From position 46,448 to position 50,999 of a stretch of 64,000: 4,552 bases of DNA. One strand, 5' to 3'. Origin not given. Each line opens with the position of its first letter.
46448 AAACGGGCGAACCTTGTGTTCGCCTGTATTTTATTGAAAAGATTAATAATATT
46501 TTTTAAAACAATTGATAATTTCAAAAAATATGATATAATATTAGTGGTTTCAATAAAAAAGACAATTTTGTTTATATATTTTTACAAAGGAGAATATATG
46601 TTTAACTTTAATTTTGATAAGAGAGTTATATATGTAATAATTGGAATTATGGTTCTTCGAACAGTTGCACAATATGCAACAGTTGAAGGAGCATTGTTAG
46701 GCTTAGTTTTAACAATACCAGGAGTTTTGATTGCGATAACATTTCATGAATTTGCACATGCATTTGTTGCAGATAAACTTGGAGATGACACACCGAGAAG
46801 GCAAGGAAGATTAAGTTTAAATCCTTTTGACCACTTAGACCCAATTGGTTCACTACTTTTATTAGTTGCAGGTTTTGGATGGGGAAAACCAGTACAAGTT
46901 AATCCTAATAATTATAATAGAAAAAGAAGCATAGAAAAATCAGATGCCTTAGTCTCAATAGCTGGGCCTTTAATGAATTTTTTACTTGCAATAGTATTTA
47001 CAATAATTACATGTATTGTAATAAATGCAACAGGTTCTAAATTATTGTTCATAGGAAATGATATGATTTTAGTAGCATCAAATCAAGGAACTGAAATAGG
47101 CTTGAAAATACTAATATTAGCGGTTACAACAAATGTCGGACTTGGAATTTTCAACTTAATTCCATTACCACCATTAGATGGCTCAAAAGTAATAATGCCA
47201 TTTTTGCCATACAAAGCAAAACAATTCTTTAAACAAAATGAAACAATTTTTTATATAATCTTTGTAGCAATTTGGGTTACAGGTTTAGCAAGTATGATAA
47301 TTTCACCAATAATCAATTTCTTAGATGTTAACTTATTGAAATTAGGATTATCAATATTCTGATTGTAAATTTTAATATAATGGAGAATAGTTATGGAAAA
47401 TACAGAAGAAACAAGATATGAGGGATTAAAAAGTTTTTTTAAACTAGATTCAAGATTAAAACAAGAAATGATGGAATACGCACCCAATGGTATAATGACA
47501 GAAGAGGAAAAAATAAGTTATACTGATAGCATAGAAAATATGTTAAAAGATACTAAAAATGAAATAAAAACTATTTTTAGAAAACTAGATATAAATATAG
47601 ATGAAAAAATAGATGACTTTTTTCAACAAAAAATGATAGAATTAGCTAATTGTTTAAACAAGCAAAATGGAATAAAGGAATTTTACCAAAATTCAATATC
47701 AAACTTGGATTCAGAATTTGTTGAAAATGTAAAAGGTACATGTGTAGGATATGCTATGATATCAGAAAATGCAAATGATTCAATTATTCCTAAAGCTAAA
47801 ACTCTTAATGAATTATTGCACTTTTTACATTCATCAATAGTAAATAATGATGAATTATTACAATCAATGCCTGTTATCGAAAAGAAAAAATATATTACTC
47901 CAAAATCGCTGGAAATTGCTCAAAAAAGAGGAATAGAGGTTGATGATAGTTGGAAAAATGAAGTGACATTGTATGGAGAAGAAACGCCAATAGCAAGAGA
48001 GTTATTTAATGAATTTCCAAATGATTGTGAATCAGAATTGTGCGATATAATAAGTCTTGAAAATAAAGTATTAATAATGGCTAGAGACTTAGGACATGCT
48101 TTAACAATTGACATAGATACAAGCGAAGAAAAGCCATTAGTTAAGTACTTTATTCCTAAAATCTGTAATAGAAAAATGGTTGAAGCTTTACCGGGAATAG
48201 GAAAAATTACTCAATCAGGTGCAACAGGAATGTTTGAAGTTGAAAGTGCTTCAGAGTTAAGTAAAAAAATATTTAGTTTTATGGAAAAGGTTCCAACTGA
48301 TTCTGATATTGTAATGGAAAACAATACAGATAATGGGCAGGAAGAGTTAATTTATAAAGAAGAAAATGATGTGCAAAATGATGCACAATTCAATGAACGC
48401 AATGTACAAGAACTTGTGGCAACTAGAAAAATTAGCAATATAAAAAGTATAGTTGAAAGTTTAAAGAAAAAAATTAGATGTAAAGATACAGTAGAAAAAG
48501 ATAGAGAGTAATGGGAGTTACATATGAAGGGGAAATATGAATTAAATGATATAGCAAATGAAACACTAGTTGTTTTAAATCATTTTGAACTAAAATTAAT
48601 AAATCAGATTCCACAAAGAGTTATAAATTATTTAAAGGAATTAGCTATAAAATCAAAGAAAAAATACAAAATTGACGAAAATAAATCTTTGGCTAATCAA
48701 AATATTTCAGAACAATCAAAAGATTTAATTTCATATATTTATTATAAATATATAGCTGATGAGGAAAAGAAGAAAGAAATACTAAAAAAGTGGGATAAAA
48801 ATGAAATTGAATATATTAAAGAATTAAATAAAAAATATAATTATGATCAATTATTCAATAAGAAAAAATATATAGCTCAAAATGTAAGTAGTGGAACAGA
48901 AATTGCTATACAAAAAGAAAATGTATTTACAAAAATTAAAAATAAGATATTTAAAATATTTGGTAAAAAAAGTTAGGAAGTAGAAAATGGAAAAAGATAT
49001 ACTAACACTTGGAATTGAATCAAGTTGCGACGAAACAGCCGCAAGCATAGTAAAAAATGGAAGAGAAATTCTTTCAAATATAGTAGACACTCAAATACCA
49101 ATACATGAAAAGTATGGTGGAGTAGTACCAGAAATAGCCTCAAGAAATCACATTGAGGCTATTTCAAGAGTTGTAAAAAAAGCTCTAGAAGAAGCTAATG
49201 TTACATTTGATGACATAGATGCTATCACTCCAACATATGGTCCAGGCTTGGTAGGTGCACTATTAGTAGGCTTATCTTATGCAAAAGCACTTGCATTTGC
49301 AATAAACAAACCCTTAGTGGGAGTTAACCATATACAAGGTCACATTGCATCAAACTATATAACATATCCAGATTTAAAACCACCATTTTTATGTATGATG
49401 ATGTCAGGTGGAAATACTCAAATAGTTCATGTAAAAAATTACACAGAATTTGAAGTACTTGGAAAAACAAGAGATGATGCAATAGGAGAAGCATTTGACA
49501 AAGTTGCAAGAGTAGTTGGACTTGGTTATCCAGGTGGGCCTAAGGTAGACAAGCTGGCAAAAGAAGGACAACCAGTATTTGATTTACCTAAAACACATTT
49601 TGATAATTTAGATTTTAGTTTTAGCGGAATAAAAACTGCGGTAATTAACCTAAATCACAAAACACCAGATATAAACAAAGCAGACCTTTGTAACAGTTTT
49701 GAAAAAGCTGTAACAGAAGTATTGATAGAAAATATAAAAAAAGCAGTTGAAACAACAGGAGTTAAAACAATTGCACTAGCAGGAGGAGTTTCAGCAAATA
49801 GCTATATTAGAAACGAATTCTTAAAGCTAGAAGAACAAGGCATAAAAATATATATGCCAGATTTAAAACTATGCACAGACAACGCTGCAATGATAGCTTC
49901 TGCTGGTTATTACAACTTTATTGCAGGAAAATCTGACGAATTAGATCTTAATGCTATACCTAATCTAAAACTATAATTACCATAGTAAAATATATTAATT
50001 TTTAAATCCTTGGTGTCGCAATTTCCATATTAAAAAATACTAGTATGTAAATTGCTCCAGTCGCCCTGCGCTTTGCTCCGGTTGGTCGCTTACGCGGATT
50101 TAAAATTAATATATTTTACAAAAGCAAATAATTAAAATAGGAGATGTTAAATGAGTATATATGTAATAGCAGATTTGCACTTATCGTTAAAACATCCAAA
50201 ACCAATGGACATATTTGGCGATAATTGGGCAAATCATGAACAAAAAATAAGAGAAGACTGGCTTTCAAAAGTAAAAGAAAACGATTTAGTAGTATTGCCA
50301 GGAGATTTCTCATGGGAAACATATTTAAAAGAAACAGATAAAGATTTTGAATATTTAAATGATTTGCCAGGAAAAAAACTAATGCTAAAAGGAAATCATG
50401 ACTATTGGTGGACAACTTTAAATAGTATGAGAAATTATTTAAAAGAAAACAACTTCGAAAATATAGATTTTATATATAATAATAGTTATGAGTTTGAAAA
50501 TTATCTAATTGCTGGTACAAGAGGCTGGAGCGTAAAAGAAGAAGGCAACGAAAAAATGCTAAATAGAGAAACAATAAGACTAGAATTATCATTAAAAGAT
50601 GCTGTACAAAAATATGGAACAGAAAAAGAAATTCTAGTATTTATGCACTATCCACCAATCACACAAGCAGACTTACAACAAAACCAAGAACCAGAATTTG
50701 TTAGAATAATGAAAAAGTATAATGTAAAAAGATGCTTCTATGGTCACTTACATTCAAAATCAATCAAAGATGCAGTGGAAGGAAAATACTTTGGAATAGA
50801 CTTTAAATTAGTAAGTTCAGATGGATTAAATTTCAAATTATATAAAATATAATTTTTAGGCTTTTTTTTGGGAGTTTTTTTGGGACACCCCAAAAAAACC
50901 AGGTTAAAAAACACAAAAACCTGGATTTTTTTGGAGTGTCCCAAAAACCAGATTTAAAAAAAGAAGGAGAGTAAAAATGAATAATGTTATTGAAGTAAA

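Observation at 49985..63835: A family of GC-rich structured elements, each embedded at the centre of a different long AT-rich palindrome just after a stop codon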

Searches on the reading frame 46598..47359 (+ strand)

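Call 103: search_protein_families(library=pfam, proteins=[window:46598-47359:+], max_evalue=0.00001)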
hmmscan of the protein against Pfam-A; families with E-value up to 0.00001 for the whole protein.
window:46598-47359:+ (254 aa): 1 family
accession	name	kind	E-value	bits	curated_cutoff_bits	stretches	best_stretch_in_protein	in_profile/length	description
PF02163.28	Peptidase_M50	-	4.3e-15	56.1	27.2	1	114-226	76-218/221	Peptidase family M50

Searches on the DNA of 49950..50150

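Call 93: search_rna_families(source=window, start=49950, end=50150, threshold=evalue, max_evalue=10)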
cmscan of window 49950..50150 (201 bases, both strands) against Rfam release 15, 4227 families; matches with E-value up to 10: 6.
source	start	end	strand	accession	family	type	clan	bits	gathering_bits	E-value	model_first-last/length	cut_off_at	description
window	49975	50127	-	RF03601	MIR7993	Gene; miRNA;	-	20.2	100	0.2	1-138/138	no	MIR7993 microRNA precursor family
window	49985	50119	+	RF03601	MIR7993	Gene; miRNA;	-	19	100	0.39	14-123/138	no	MIR7993 microRNA precursor family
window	49994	50112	+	RF03463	mir-3036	Gene; miRNA;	-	15.2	70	5.1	1-58/58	no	mir-3036 microRNA precursor family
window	49985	50119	-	RF04228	MIR6140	Gene; miRNA;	-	14.9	140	2.6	1-165/165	no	MIR6140 microRNA precursor family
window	49985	50119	+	RF04228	MIR6140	Gene; miRNA;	-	14.7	140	2.8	1-165/165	no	MIR6140 microRNA precursor family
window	49980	50125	+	RF04097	MIR2630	Gene; miRNA;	-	10.7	144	8.7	1-229/229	no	MIR2630 microRNA precursor family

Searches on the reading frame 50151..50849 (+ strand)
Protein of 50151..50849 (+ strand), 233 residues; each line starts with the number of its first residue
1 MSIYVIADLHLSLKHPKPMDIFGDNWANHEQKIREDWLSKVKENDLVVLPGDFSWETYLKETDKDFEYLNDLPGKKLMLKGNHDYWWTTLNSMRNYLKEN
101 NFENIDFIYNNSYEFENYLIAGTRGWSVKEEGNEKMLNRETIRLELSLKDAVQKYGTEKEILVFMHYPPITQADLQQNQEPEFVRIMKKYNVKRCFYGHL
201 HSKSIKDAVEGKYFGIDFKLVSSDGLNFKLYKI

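Call 59: find_homologous_proteins(query=window:50151-50849:+, max_evalue=1e-60)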
Query window:50151-50849:+ (233 aa): 5519 proteins with E <= 1e-60 among 8000 candidates; the best 120 are listed.
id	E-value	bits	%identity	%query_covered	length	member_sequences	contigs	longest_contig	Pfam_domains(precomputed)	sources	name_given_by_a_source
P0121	1.3e-145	501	92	100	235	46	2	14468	PF12850.13,PF00149.34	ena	-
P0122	1.2e-140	485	88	100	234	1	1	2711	PF00149.34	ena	-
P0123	1.8e-140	484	88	100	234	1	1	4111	PF00149.34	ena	-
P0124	4.2e-140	483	88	100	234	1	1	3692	PF00149.34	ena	-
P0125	8.1e-140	482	88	100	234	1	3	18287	PF00149.34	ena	-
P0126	2.0e-139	481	88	100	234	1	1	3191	PF00149.34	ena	-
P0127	1.6e-136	471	85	100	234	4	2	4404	PF00149.34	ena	-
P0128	1.1e-132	459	83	100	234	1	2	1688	PF00149.34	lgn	-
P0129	1.9e-132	458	84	100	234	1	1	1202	PF00149.34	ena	-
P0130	8.3e-131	453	80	100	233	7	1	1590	PF12850.13,PF00149.34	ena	-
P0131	1.3e-130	452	83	100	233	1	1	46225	PF00149.34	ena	-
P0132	2.9e-130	451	80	100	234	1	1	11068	PF00149.34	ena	-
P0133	3.3e-130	451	82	100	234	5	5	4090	PF00149.34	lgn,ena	-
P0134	8.7e-130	449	82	100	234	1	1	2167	PF00149.34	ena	-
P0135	2.5e-128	444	82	100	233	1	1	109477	PF00149.34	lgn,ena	-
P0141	4.5e-125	434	83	96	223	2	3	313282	PF00149.34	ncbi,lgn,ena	-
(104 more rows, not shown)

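Call 60: find_encoding_contigs(protein=P0121, flank=6000, max_places=3)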
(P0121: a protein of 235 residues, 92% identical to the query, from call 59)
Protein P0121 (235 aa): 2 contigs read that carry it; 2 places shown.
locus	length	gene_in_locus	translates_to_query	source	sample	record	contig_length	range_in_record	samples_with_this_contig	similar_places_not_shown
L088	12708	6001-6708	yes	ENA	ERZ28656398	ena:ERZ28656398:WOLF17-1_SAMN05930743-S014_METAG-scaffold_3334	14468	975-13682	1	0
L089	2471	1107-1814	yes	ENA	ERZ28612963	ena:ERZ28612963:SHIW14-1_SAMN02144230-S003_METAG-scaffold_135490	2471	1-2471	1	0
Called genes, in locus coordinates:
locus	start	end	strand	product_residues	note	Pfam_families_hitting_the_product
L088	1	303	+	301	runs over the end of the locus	PF00480:ROK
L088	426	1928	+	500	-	PF01336:tRNA_anti-codon, PF01409:tRNA-synt_2d (faint), PF00152:tRNA-synt_2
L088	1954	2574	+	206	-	PF03703:bPH_2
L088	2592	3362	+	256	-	PF02163:Peptidase_M50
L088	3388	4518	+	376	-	-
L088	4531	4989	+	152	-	-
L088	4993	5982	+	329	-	PF00814:TsaD, PF22521:HypF_C_2 (weak)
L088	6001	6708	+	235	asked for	PF00149:Metallophos, PF12850:Metallophos_2 (weak)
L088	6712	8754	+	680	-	PF17191:RecG_wedge, PF01336:tRNA_anti-codon (weak), PF04851:ResIII, PF00270:DEAD, PF13604:AAA_30 (weak), PF22590:Cas3-like_C_2 (faint), PF00271:Helicase_C, PF19833:RecG_dom3_C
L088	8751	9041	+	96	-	-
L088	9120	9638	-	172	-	-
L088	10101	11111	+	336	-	PF00022:Actin (weak), PF06723:MreB_Mbl, PF00012:HSP70, PF14450:FtsA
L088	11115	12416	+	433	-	PF00919:UPF0004, PF04055:Radical_SAM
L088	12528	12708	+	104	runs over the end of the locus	-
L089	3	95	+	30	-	?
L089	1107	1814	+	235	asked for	PF00149:Metallophos, PF12850:Metallophos_2 (weak)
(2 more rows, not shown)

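Call 61: find_encoding_contigs(protein=P0125, flank=6000, max_places=3)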
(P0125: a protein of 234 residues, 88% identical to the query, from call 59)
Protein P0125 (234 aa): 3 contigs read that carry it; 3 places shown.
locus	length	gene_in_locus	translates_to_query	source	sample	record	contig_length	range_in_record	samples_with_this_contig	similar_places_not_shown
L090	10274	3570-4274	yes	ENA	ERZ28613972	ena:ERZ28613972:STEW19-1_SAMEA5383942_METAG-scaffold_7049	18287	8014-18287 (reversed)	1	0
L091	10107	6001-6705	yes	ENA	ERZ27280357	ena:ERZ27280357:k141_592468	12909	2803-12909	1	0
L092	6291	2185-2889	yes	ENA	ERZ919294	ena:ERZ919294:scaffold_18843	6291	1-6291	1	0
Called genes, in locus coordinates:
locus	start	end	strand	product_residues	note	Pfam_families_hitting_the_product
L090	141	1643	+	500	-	PF01336:tRNA_anti-codon, PF00152:tRNA-synt_2, PF01409:tRNA-synt_2d (faint)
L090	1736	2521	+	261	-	PF02163:Peptidase_M50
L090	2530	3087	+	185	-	PF00814:TsaD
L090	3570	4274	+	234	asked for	PF00149:Metallophos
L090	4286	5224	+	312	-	PF00005:ABC_tran, PF13304:AAA_21 (faint), PF13732:DrrA1-3_C (weak)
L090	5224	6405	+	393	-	PF12698:ABC2_membrane_3, PF01061:ABC2_membrane (weak)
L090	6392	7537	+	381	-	PF12698:ABC2_membrane_3, PF01061:ABC2_membrane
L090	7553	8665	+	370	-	PF17191:RecG_wedge, PF01336:tRNA_anti-codon (weak), PF04851:ResIII, PF00270:DEAD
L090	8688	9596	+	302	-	PF00271:Helicase_C, PF19833:RecG_dom3_C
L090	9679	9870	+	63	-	-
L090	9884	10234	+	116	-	-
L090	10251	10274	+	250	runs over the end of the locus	PF01223:Endonuclease_NS (weak), PF13930:Endonuclea_NS_2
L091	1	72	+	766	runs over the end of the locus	-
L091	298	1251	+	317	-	PF13310:Virulence_RhuM, PF02661:Fic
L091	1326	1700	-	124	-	-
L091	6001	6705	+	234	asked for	PF00149:Metallophos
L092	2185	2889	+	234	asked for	PF00149:Metallophos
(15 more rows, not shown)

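Call 62: find_encoding_contigs(protein=P0141, flank=6000, max_places=2)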
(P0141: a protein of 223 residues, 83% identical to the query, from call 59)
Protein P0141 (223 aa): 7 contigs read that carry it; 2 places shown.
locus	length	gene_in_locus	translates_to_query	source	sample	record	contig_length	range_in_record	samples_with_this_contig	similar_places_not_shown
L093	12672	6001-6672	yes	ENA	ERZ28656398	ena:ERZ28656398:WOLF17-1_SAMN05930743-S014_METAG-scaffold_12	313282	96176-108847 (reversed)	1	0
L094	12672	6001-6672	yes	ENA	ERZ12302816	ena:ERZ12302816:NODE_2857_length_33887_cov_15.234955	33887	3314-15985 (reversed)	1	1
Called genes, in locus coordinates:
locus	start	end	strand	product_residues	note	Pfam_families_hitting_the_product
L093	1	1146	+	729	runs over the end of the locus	PF09826:Beta_propel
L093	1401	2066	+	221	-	PF02390:Methyltransf_4, PF13847:Methyltransf_31 (weak), PF08242:Methyltransf_12 (weak), PF13649:Methyltransf_25 (weak)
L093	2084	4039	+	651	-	PF03781:FGE-sulfatase (weak)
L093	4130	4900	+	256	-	PF02163:Peptidase_M50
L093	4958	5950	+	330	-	PF02543:Carbam_trans_N (faint), PF00814:TsaD, PF22521:HypF_C_2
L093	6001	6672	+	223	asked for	PF00149:Metallophos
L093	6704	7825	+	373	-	PF17191:RecG_wedge, PF01336:tRNA_anti-codon, PF04851:ResIII, PF00270:DEAD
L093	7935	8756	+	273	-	PF00271:Helicase_C, PF19833:RecG_dom3_C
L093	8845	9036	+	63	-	-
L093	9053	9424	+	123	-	-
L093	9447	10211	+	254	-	PF13930:Endonuclea_NS_2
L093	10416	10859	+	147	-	-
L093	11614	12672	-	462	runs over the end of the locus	PF01336:tRNA_anti-codon, PF00152:tRNA-synt_2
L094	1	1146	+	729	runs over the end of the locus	PF09826:Beta_propel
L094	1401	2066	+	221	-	PF02390:Methyltransf_4, PF13847:Methyltransf_31 (weak), PF08242:Methyltransf_12 (weak), PF13649:Methyltransf_25 (weak)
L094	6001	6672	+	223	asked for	PF00149:Metallophos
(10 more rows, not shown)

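Call 103: search_protein_families(library=pfam, proteins=[window:50151-50849:+], max_evalue=0.00001)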
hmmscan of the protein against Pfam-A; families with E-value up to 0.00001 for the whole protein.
window:50151-50849:+ (233 aa): 2 families
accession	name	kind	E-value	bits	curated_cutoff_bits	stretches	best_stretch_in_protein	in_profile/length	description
PF00149.33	Metallophos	-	7.6e-15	56.3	21.5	1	1-202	1-190/191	Calcineurin-like phosphoesterase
PF12850.12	Metallophos_2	-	1.6e-06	28.7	27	1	1-207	1-123/154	Calcineurin-like phosphoesterase superfamily domain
